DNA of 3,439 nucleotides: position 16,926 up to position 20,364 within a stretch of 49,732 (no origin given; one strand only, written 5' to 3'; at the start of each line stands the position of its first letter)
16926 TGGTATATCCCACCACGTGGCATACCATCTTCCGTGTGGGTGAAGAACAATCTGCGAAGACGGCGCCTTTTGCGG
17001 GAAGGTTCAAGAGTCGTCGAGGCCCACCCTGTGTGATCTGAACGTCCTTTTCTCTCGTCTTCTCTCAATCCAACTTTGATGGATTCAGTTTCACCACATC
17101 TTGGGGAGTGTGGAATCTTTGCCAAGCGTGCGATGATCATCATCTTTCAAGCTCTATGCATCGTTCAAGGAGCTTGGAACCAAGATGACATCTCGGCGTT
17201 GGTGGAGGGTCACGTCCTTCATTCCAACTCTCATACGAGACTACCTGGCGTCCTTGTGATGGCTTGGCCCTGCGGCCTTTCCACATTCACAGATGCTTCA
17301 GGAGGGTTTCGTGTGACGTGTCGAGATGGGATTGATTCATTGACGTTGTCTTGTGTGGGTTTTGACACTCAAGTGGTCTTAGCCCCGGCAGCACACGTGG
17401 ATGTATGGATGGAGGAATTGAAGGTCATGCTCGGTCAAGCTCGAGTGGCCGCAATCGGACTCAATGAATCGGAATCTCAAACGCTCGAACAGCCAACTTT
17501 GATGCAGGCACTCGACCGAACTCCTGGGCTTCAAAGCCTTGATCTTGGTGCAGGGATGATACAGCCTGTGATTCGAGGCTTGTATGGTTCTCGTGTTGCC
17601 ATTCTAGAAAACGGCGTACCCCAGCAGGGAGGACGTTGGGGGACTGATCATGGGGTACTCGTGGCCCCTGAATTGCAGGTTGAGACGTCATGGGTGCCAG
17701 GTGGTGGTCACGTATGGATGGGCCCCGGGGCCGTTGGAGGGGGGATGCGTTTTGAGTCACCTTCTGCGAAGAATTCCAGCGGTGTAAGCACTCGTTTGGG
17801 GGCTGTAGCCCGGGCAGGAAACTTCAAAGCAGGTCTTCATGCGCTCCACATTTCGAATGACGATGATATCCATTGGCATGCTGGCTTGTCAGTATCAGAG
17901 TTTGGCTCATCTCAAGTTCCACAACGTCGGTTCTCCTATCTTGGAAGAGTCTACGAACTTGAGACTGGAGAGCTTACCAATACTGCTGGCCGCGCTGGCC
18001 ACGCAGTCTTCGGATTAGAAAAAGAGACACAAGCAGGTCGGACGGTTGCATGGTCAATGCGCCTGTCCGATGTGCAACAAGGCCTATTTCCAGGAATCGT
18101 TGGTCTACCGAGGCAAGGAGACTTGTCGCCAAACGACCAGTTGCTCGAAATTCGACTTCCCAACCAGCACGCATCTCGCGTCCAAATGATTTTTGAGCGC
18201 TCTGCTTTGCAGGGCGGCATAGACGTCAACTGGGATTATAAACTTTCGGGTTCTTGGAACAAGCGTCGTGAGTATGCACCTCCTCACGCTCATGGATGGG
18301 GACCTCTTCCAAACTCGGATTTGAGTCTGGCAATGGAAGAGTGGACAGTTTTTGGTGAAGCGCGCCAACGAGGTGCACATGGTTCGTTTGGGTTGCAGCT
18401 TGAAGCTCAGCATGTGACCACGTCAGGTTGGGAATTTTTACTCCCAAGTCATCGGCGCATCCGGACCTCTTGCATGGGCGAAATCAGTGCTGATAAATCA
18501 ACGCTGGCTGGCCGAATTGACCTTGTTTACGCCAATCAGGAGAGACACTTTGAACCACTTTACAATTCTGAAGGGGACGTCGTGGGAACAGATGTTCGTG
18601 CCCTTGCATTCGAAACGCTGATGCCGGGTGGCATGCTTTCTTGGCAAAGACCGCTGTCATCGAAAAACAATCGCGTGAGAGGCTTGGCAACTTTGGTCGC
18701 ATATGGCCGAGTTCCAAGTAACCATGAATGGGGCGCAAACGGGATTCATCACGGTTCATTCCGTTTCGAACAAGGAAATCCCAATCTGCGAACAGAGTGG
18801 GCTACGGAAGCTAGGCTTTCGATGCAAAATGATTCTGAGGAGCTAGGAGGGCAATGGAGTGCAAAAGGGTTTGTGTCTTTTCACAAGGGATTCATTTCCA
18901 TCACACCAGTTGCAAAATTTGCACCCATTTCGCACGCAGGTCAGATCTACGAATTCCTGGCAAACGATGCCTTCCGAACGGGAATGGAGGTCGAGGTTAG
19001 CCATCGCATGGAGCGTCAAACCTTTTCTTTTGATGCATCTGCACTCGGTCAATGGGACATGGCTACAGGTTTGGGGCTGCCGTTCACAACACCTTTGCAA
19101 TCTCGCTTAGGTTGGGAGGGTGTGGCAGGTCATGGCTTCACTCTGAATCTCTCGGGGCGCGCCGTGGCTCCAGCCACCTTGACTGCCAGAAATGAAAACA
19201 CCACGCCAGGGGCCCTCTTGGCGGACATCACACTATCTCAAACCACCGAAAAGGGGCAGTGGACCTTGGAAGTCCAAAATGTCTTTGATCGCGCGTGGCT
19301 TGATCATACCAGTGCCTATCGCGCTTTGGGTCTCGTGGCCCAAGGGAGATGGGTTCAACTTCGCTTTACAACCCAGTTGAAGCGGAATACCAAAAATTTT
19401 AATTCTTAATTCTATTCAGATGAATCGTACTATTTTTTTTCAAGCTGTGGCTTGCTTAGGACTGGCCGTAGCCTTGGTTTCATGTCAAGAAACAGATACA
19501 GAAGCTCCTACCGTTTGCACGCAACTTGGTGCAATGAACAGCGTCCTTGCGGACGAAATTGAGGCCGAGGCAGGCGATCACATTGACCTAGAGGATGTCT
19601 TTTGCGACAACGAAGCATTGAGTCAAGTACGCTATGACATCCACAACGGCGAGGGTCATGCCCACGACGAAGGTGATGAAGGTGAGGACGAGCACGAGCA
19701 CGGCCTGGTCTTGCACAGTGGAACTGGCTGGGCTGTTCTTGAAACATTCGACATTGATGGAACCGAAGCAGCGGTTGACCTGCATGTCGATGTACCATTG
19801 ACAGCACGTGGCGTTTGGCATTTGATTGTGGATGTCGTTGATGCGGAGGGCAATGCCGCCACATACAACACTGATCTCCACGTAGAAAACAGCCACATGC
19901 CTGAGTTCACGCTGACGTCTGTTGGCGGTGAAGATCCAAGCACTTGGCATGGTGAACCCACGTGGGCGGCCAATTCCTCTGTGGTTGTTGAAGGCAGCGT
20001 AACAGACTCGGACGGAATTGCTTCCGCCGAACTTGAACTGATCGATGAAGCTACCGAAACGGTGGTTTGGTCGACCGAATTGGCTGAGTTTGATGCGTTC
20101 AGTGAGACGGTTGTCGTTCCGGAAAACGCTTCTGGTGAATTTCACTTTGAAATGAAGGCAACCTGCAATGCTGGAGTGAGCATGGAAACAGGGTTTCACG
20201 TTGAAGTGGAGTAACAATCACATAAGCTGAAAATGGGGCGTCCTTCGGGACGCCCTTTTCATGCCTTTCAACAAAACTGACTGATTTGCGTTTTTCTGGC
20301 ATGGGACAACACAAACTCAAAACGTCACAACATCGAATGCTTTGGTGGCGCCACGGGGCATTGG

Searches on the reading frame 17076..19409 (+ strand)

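Call 48: search_protein_families(library=pfam, proteins=[window:17076-19409:+], max_evalue=0.001)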
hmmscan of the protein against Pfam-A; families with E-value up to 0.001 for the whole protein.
window:17076-19409:+ (777 aa): 3 families
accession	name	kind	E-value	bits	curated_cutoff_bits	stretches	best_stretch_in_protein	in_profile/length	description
PF13715.12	CarbopepD_reg_2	-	2.6e-06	27.8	32.2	1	43-100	1-59/88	CarboxypepD_reg-like domain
PF07715.20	Plug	-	3.2e-06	28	23.9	1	136-222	19-106/107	TonB-dependent Receptor Plug Domain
PF13620.12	CarboxypepD_reg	-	4.7e-05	24.1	32.3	0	43-101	2-64/82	Carboxypeptidase regulatory-like domain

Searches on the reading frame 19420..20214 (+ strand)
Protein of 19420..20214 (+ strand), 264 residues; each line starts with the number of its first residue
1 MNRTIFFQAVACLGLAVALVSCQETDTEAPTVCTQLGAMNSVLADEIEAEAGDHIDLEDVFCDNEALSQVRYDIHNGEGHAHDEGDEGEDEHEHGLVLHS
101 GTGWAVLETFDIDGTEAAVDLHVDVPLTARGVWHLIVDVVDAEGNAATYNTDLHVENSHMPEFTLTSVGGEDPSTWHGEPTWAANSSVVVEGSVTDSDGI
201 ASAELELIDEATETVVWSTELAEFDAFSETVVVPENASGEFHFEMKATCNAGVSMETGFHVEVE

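Call 48: search_protein_families(library=pfam, proteins=[window:19420-20214:+], max_evalue=0.001)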
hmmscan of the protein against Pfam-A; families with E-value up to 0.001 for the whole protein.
window:19420-20214:+ (264 aa): 1 family
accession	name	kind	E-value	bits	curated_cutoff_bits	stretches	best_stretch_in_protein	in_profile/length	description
PF15418.12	DUF4625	-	9.9e-17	61.9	27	1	21-155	2-130/131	Domain of unknown function (DUF4625)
